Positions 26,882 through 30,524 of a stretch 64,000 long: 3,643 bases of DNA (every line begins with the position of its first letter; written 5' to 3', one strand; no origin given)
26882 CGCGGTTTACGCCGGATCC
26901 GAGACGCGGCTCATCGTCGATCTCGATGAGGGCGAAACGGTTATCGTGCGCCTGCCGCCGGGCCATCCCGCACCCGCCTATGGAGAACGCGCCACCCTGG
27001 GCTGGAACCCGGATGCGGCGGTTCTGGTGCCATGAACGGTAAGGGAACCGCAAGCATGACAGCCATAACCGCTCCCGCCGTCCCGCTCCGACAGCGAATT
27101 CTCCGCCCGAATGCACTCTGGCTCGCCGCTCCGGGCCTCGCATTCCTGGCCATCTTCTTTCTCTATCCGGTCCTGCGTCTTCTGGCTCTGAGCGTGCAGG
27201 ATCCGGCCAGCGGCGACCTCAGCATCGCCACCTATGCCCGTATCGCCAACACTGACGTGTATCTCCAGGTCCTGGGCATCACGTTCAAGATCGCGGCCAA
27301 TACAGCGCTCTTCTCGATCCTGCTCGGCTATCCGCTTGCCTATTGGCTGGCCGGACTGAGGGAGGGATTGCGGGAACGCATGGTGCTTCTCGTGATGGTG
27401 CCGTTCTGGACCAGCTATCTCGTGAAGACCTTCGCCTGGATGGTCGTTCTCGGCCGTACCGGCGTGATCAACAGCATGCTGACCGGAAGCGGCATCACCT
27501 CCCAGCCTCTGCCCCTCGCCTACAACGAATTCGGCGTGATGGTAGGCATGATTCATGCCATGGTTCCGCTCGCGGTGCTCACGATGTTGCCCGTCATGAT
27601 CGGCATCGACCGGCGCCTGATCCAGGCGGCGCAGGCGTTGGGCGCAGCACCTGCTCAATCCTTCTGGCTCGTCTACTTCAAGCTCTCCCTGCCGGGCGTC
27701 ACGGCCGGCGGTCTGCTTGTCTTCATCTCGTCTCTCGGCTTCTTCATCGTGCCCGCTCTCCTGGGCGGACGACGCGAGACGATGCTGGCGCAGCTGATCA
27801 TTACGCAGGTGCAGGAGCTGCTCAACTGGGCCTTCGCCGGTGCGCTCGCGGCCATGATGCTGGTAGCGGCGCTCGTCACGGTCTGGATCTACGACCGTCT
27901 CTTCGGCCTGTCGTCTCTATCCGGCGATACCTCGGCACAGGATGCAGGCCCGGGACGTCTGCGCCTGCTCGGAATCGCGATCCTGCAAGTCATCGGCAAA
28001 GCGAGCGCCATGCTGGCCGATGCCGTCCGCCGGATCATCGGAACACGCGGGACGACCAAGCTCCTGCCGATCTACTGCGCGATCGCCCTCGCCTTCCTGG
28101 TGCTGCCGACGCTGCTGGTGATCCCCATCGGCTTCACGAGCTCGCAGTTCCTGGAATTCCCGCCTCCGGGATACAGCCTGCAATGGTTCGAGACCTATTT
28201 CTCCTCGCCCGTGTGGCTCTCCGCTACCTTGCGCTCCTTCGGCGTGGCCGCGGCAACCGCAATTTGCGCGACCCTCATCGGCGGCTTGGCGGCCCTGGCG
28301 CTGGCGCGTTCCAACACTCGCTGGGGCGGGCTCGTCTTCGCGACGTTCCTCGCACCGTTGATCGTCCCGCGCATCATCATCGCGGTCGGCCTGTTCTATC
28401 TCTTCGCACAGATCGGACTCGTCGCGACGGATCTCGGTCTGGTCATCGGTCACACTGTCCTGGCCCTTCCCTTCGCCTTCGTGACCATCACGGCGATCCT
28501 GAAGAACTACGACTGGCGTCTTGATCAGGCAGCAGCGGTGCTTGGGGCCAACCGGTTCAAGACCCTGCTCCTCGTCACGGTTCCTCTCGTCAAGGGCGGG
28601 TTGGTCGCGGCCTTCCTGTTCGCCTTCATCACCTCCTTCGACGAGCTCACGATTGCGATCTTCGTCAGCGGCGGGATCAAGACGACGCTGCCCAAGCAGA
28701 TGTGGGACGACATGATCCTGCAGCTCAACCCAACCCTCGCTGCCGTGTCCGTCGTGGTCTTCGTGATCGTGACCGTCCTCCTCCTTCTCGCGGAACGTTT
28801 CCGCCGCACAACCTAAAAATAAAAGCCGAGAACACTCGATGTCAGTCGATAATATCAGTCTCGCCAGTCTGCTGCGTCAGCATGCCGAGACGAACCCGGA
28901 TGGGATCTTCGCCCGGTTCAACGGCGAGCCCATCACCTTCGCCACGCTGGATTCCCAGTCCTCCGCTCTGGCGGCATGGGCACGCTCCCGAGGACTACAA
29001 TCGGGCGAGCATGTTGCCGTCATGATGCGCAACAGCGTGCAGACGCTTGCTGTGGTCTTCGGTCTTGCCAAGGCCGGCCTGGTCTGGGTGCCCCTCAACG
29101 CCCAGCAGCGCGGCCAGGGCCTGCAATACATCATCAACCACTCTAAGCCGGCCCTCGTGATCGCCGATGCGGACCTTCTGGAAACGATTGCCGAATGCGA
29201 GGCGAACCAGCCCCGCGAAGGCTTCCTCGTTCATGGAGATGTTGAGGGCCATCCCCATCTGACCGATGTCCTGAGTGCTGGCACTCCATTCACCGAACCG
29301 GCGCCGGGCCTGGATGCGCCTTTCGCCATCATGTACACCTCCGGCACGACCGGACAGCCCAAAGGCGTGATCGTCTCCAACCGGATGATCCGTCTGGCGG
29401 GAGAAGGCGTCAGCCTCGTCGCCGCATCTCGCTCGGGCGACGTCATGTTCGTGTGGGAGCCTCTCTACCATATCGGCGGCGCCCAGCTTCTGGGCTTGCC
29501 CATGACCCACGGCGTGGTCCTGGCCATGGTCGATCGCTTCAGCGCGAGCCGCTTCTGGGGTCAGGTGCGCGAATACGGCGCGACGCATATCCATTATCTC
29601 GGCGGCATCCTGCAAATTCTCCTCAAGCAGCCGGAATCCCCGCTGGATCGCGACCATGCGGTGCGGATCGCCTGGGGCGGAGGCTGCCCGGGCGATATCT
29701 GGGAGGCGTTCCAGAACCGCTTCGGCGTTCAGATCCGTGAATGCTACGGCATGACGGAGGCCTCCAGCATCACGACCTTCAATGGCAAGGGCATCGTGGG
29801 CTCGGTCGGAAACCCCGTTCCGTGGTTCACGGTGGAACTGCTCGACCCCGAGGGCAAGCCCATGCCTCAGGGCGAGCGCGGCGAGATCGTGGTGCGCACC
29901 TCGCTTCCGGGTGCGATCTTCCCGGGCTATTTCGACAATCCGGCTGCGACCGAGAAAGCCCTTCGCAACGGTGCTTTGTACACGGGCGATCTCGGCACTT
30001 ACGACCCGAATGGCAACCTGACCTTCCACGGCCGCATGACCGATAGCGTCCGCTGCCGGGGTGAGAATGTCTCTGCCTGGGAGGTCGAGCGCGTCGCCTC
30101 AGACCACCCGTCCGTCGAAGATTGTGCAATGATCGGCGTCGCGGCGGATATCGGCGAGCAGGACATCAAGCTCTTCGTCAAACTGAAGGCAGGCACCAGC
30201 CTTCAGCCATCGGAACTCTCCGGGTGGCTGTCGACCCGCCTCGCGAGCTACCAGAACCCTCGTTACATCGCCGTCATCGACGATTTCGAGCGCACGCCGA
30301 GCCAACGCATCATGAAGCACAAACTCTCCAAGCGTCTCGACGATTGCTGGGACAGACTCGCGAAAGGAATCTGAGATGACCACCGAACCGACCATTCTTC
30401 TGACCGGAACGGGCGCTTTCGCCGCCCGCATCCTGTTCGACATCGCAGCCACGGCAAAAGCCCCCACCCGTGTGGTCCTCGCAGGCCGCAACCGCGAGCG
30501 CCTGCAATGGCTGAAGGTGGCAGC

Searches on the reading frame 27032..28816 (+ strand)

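Call 31: search_protein_families(library=pfam, proteins=[window:27032-28816:+], max_evalue=0.0001)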
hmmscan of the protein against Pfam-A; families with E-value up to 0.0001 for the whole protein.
window:27032-28816:+ (594 aa): 1 family
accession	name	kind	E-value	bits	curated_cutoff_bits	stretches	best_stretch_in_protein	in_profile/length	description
PF00528.27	BPD_transp_1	-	2.6e-16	60.3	26.4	2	414-592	2-180/184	Binding-protein-dependent transport system inner membrane component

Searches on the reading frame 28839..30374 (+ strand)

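Call 31: search_protein_families(library=pfam, proteins=[window:28839-30374:+], max_evalue=0.0001)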
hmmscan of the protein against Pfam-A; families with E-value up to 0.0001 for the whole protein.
window:28839-30374:+ (511 aa): 2 families
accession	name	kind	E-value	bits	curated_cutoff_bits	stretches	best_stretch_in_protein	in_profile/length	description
PF00501.34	AMP-binding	-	4.7e-72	243.3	29.9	1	13-365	2-384/384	AMP-binding enzyme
PF13193.12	AMP-binding_C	-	2e-10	41.9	24.5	1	415-488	1-74/76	AMP-binding enzyme C-terminal domain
